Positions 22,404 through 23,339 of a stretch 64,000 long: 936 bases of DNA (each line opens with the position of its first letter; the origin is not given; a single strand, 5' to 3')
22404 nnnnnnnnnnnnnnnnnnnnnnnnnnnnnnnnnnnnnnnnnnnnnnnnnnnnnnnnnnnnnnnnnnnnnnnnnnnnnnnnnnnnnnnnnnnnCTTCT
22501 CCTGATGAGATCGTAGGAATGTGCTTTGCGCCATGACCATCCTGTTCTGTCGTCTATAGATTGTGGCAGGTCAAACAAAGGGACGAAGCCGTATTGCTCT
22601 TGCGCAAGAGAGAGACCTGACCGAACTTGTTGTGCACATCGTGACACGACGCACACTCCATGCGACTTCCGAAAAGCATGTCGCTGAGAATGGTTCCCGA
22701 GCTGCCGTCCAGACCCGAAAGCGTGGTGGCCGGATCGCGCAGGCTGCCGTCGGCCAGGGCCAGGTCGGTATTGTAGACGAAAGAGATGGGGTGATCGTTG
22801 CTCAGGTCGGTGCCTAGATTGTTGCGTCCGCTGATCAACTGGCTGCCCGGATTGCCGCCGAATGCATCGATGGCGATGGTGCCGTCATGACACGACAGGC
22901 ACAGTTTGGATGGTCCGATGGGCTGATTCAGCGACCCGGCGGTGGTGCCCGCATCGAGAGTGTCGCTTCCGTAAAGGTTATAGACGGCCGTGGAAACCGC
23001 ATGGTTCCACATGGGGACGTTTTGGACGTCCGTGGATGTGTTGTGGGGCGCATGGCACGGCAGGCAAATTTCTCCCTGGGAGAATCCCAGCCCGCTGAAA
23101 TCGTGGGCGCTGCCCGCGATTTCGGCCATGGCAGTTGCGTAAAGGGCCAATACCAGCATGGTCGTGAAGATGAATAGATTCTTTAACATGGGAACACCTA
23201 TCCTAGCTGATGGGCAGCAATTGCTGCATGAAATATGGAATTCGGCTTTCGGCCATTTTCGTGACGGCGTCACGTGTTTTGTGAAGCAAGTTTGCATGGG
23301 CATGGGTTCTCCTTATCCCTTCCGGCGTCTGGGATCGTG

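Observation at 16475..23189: Outer-membrane sub-module: barrel flanked on both sides by NHL lipoproteins and by a 4-haem and a 12-haem cytochrome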

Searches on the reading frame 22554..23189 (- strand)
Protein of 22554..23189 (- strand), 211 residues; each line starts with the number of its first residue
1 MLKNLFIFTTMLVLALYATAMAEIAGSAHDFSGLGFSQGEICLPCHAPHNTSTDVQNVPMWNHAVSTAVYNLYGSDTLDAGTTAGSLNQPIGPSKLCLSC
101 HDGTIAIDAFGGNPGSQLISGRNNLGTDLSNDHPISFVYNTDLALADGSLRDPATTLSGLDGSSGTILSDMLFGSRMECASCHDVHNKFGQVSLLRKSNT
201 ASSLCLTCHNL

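Call 4: search_protein_families(library=pfam, proteins=[window:22554-23189:-], max_evalue=0.01)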
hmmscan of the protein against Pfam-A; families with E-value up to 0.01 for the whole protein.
window:22554-23189:- (211 aa): 5 families
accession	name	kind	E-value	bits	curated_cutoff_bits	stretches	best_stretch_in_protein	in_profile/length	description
PF09699.15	Paired_CXXCH_1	-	5.3e-10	39.3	20.6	1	177-210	7-37/41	Doubled CXXCH motif (Paired_CXXCH_1)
PF14522.11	Cytochrome_C7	-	2.3e-07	31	24.8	1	176-209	13-66/67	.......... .7 and related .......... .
PF24734.1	DUF7685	-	0.00027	21.2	27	0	179-210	2-33/43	Domain of unknown function (DUF7685)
PF14537.11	Cytochrom_c3_2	-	0.00096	20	25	0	175-210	56-79/79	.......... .3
PF22113.1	Mtrc-MtrF_II-IV_dom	-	0.0079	16.2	30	0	178-210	8-36/176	Outer membrane cytochrome MtrC/MtrF-like, domains II/IV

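Call 5: search_protein_families(library=ncbifam, proteins=[window:22554-23189:-], max_evalue=0.01)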
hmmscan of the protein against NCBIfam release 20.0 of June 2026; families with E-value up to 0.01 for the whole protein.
window:22554-23189:- (211 aa): 7 families
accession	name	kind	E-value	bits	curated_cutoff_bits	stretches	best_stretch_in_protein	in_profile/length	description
TIGR01905.1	paired_CXXCH_1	subfamily_domain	1.1e-08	34.8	25.2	1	178-210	8-37/41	doubled CXXCH domain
NF041028.1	decahem_GSU2203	exception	8.7e-07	28.4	325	1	175-210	173-208/317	GSU2203 family decaheme c-type cytochrome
TIGR03508.1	decahem_SO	subfamily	4.3e-05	23.1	192.2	1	175-209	142-174/258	DmsE family decaheme c-type cytochrome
TIGR03507.1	decahem_SO1788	subfamily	5.8e-05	21.7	209.3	0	28-107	232-308/672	OmcA/MtrC family decaheme c-type cytochrome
NF008659.0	PRK11659.1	equivalog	0.00023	20.9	184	1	176-210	135-168/188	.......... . nitrite reductase pentaheme subunit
TIGR03146.1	cyt_nit_nrfB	equivalog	0.00033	21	166.6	0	176-210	109-142/145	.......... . nitrite reductase pentaheme subunit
NF045713.1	CxxCH_16_HmcA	equivalog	0.0036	16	400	0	38-104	75-142/541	sulfate respiration complex hexadecaheme cytochrome HmcA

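Call 32: search_solved_structures(query=window:22554-23189:-, max_evalue=0.1)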
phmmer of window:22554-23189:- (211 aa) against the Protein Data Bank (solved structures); distinct sequences matched with E-value up to 0.1: 2.
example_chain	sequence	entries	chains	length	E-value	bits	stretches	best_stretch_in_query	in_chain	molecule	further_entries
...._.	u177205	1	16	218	2.8e-24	89.3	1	3-210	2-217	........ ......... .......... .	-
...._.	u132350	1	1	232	7.5e-23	84.7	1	9-210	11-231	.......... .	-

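Call 39: search_solved_structures(query=window:22554-23189:-, max_evalue=0.1, show_alignments=2)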
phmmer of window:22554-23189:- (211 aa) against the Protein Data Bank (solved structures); distinct sequences matched with E-value up to 0.1: 2.
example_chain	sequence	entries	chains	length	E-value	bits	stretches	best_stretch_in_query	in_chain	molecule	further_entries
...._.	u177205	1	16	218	2.8e-24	89.3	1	3-210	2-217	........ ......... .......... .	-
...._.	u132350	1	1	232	7.5e-23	84.7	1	9-210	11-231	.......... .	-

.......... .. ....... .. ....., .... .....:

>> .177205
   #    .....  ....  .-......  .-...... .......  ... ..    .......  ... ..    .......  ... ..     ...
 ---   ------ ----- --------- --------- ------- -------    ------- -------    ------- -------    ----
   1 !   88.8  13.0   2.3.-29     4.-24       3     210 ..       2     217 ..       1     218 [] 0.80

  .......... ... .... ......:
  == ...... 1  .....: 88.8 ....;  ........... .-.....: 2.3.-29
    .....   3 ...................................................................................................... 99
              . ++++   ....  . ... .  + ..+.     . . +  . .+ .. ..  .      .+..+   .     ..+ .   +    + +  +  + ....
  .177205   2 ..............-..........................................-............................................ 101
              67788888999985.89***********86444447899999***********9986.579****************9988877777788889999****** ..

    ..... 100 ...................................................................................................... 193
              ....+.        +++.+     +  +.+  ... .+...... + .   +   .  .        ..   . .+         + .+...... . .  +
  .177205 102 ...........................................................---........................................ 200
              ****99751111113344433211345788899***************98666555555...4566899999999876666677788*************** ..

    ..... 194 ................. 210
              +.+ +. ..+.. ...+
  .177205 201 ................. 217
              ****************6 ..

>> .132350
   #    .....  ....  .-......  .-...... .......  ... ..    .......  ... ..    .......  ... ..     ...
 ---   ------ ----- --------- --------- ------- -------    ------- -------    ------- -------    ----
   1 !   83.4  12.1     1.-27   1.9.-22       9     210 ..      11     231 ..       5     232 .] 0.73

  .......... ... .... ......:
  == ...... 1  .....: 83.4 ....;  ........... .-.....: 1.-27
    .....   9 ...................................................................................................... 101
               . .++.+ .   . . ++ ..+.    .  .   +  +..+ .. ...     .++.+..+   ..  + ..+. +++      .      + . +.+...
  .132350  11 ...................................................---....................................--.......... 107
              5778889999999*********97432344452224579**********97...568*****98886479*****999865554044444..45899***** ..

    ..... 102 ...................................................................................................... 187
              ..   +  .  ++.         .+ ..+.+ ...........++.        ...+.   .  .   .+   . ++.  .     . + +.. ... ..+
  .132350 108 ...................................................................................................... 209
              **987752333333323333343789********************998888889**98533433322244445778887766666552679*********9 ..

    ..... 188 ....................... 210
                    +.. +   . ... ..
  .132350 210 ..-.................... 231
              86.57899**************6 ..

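Call 49: find_homologous_proteins(query=window:22554-23189:-, max_evalue=0.00001)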
Query window:22554-23189:- (211 aa): 6159 proteins with E <= 0.00001 among 6530 candidates; the best 120 are listed.
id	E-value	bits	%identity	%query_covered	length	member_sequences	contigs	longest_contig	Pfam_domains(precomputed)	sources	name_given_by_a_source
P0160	1.2e-136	471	100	100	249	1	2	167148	PF09699.16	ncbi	-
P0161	3.8e-120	417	89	100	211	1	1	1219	PF09699.16,PF14522.12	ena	-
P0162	4.2e-118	411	86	100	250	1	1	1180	PF09699.16,PF14522.12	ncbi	-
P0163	1.7e-114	399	86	100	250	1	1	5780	PF09699.16,PF14522.12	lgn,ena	-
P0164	5.4e-106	371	83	88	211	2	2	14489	PF09699.16,PF14537.12,PF14522.12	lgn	-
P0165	7.9e-102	357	83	90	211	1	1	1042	PF09699.16,PF14522.12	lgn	-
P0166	1.6e-92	327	70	99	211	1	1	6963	PF09699.16,PF14522.12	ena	-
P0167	2.0e-81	291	68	91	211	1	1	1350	PF09699.16,PF14522.12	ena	-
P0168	2.5e-81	290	60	99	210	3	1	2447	PF09699.16,PF14522.12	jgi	-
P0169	3.1e-79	284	64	99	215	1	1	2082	PF09699.16,PF14522.12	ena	-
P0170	7.2e-79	282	63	100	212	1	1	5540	PF09699.16,PF14537.12,PF14522.12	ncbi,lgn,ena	-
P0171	2.6e-78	281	60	99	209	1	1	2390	PF09699.16,PF24734.2,PF14522.12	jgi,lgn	jgi:predicted CXXCH cytochrome family protein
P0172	1.4e-77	278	62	99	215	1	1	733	PF09699.16,PF14522.12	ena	-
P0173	6.0e-77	276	60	100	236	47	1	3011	PF09699.16,PF14522.12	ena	-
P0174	9.1e-76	272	64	91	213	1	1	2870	PF09699.16,PF14522.12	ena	-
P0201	2.9e-67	245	55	100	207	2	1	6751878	PF09699.16,PF14537.12,PF14522.12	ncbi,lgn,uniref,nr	ncbi:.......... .3 family protein [Desulfosediminicola flagellatus]|uniref:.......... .3 family prot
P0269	5.0e-63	231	58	91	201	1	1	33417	PF09699.16,PF14522.12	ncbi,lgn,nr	ncbi:MAG: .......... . [Acidobacteria bacterium]|nr:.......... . [Acidobacteriota bacterium]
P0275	6.0e-63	230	53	99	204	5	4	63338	PF09699.16,PF14537.12,PF14522.12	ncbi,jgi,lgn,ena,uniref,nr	ncbi:MAG TPA: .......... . [Caldithrix abyssi]|uniref:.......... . n=1 Tax=Caldithrix abyssi TaxID=1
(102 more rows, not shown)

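Call 50: find_encoding_contigs(protein=P0201, flank=10000, max_places=1)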
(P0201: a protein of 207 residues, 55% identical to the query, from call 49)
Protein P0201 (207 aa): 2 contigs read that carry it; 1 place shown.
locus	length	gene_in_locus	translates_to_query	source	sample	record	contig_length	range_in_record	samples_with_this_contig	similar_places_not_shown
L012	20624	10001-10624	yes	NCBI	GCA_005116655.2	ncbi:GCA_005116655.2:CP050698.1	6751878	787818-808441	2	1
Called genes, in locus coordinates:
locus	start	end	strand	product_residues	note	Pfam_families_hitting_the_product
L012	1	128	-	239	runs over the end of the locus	PF03412:Peptidase_C39 (faint), PF13529:Peptidase_C39_2 (weak)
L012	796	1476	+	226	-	PF03006:HlyIII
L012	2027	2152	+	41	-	-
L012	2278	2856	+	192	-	PF01966:HD (weak)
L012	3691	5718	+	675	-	-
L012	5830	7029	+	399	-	-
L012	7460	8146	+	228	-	PF22113:Mtrc-MtrF_II-IV_dom (faint), PF14522:Cytochrome_C7 (faint), PF09699:Paired_CXXCH_1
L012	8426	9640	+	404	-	PF02085:Cytochrom_CIII (faint), PF14522:Cytochrome_C7 (faint), PF14537:Cytochrom_c3_2 (faint), PF09699:Paired_CXXCH_1, PF22113:Mtrc-MtrF_II-IV_dom, PF09699:Paired_CXXCH_1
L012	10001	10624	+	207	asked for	PF14522:Cytochrome_C7 (faint), PF14537:Cytochrom_c3_2 (faint), PF09699:Paired_CXXCH_1 (weak)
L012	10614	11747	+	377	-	PF01436:NHL (faint), PF17170:DUF5128, PF06739:SBBP (faint)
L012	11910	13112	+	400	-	PF22113:Mtrc-MtrF_II-IV_dom (weak)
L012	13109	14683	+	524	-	PF01292:Ni_hydr_CYTB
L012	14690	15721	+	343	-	PF08450:SGL (faint), PF17170:DUF5128 (faint), PF25021:TEN_NHL (faint), PF01436:NHL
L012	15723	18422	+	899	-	PF14522:Cytochrome_C7 (faint), PF14537:Cytochrom_c3_2 (faint), PF09699:Paired_CXXCH_1 (weak)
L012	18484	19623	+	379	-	PF14522:Cytochrome_C7 (faint), PF14537:Cytochrom_c3_2 (faint), PF09699:Paired_CXXCH_1 (faint)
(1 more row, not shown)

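Call 51: find_encoding_contigs(protein=P0275, flank=10000, max_places=1)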
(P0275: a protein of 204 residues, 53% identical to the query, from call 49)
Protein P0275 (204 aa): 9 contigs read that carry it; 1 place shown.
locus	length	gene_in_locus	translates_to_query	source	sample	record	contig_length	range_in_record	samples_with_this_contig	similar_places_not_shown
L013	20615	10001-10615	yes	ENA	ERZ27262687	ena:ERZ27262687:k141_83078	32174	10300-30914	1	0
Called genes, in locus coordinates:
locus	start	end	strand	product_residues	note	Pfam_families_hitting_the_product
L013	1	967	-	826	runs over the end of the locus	PF04851:ResIII, PF00270:DEAD (faint), PF27159:HI_1054_N, PF27365:HI_1054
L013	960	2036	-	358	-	-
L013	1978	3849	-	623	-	PF12564:TypeIII_RM_meth, PF01555:N6_N4_Mtase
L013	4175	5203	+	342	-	PF24684:Vgb_lyase (weak), PF01731:Arylesterase (faint), PF25021:TEN_NHL (faint), PF08450:SGL (faint), PF17170:DUF5128, PF01436:NHL (weak)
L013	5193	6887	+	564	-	PF14537:Cytochrom_c3_2 (faint), PF09699:Paired_CXXCH_1 (faint), PF14522:Cytochrome_C7 (faint)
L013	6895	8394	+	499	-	PF00672:HAMP, PF14501:HATPase_c_5 (faint), PF00512:HisKA, PF02518:HATPase_c, PF13589:HATPase_c_3 (faint)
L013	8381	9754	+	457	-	PF00072:Response_reg, PF00158:Sigma54_activat, PF14532:Sigma54_activ_2, PF00004:AAA (weak), PF07724:AAA_2 (weak), PF07728:AAA_5, PF25601:AAA_lid_14, PF02954:HTH_8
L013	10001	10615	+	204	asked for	PF14522:Cytochrome_C7 (faint), PF14537:Cytochrom_c3_2 (faint), PF09699:Paired_CXXCH_1 (faint)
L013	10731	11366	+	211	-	PF14537:Cytochrom_c3_2 (faint), PF14522:Cytochrome_C7 (faint), PF09699:Paired_CXXCH_1 (weak)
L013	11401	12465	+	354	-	PF01436:NHL (faint), PF17170:DUF5128 (weak)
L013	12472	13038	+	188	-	PF14522:Cytochrome_C7 (faint), PF09699:Paired_CXXCH_1, PF14537:Cytochrom_c3_2 (faint), PF09699:Paired_CXXCH_1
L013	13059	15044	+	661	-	-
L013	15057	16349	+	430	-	PF22678:Cytochrom_c_NrfB-like (faint), PF14537:Cytochrom_c3_2 (faint), PF02085:Cytochrom_CIII (faint), PF14522:Cytochrome_C7 (weak), PF09699:Paired_CXXCH_1, PF22113:Mtrc-MtrF_II-IV_dom (weak), PF09699:Paired_CXXCH_1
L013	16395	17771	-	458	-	PF04513:Baculo_PEP_C (faint), PF02646:RmuC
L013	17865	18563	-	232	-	PF00117:GATase, PF07722:Peptidase_C26 (weak)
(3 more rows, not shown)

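Call 52: find_encoding_contigs(protein=P0269, flank=10000, max_places=1)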
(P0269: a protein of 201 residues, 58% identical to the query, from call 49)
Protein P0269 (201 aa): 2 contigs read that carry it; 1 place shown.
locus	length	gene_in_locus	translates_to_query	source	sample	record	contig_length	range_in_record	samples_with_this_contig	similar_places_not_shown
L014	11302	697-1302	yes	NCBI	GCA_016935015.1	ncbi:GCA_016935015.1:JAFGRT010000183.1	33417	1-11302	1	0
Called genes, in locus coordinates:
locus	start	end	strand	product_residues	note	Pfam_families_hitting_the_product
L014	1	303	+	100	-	PF07228:SpoIIE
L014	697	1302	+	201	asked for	PF14522:Cytochrome_C7 (faint), PF09699:Paired_CXXCH_1 (weak)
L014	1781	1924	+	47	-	-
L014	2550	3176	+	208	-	PF24734:DUF7685 (faint), PF09699:Paired_CXXCH_1 (faint)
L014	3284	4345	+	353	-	PF01436:NHL (faint), PF17170:DUF5128 (faint)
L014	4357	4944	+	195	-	PF09699:Paired_CXXCH_1 (weak), PF14537:Cytochrom_c3_2 (faint), PF22113:Mtrc-MtrF_II-IV_dom (faint), PF09699:Paired_CXXCH_1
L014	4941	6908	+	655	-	-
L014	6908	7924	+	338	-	PF08450:SGL (faint), PF24684:Vgb_lyase (faint), PF25021:TEN_NHL (faint), PF17170:DUF5128, PF01436:NHL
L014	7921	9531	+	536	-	PF14522:Cytochrome_C7 (faint), PF14537:Cytochrom_c3_2 (faint), PF09699:Paired_CXXCH_1 (weak), PF22113:Mtrc-MtrF_II-IV_dom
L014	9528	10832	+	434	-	PF14522:Cytochrome_C7 (faint), PF14537:Cytochrom_c3_2 (faint), PF09699:Paired_CXXCH_1, PF22113:Mtrc-MtrF_II-IV_dom (weak), PF09699:Paired_CXXCH_1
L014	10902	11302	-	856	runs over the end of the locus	PF12704:MacB_PCD, PF02687:FtsX, PF12704:MacB_PCD, PF02687:FtsX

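Call 78: predict_structure(alignment_id=A2)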
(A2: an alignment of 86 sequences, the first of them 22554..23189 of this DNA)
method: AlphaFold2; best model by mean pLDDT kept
length: 211 residues; sequences in the alignment: 86
mean_pLDDT: 76.2   pTM: 0.65
mean pLDDT of the five models: 76.2, 71.5, 71.2, 65.8, 64.9
residues with pLDDT >= 90: 52; 70-90: 100; 50-70: 30; < 50: 29
segments of 3 or more residues with pLDDT < 50: 40-52, 54-60, 188-193
pLDDT, mean of each block of 10 residues (from residue 1): 87 74 53 54 43 43 80 90 84 86 83 79 91 89 93 94 90 87 59 62 80 74
secondary structure, 60 per line:
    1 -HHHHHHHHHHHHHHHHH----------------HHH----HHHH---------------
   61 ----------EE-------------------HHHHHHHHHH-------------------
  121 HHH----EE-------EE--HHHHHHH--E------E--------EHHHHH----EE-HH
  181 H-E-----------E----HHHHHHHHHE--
elements in order: H2-18 H42-45 H92-101 H141-147 H167-171 H200-208

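Call 81: fold_search(model_id=the predicted structure, library=pdb)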
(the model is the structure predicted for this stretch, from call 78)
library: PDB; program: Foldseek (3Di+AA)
matches with E <= 10: 1; with E <= 0.001: 1
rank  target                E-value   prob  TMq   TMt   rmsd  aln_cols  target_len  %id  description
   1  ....                  7.6e-09  1.00  0.58  0.60   5.2       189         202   34  Cryo-EM of the OmcE nanowires from Geobacter sulfurreducens (released 2022-05-04)
